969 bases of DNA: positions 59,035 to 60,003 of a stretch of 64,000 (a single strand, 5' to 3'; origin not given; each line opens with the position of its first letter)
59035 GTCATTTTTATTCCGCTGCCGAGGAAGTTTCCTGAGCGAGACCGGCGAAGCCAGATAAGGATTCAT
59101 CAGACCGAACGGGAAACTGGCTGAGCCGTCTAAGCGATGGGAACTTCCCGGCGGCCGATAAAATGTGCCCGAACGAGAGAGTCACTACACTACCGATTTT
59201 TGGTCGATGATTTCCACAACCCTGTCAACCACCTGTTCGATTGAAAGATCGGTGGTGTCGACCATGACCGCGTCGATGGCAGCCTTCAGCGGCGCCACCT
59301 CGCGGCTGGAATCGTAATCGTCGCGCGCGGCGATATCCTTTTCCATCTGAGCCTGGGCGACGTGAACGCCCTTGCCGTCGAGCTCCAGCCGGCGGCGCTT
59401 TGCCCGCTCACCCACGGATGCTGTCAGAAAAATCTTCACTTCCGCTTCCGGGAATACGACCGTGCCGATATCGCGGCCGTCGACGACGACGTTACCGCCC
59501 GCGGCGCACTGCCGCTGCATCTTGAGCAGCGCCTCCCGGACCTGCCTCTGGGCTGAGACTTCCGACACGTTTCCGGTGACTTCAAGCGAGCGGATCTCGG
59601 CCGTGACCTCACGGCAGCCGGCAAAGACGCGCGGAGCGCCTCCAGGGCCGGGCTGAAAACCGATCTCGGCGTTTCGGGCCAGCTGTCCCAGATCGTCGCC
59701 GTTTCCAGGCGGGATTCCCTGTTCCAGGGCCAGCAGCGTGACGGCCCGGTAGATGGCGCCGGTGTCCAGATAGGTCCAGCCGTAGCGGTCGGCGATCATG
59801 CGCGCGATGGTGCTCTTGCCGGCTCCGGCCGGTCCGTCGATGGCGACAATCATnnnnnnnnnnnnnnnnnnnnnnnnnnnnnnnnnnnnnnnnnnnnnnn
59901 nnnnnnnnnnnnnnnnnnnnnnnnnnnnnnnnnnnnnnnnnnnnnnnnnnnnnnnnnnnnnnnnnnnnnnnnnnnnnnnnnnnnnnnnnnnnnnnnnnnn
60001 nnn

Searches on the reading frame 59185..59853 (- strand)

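Call 42: search_protein_families(library=pfam, proteins=[window:59185-59853:-], max_evalue=0.0001)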
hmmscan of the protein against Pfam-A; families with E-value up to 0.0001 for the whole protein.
window:59185-59853:- (222 aa): 5 families
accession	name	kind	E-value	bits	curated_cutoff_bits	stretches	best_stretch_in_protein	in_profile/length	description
PF02224.24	Cytidylate_kin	-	9.6e-74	248.1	26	1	3-217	1-210/211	Cytidylate kinase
PF13189.12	Cytidylate_kin2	-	8.1e-10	39.6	28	1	2-154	1-128/176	Cytidylate kinase-like family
PF13207.12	AAA_17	-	4.9e-06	27.3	27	0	7-38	2-33/136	AAA domain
PF13238.12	AAA_18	-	5.3e-06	27.4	29.4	0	3-46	1-36/128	AAA domain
PF01202.28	SKI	-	2.4e-05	25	22.1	0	10-33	2-25/159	Shikimate kinase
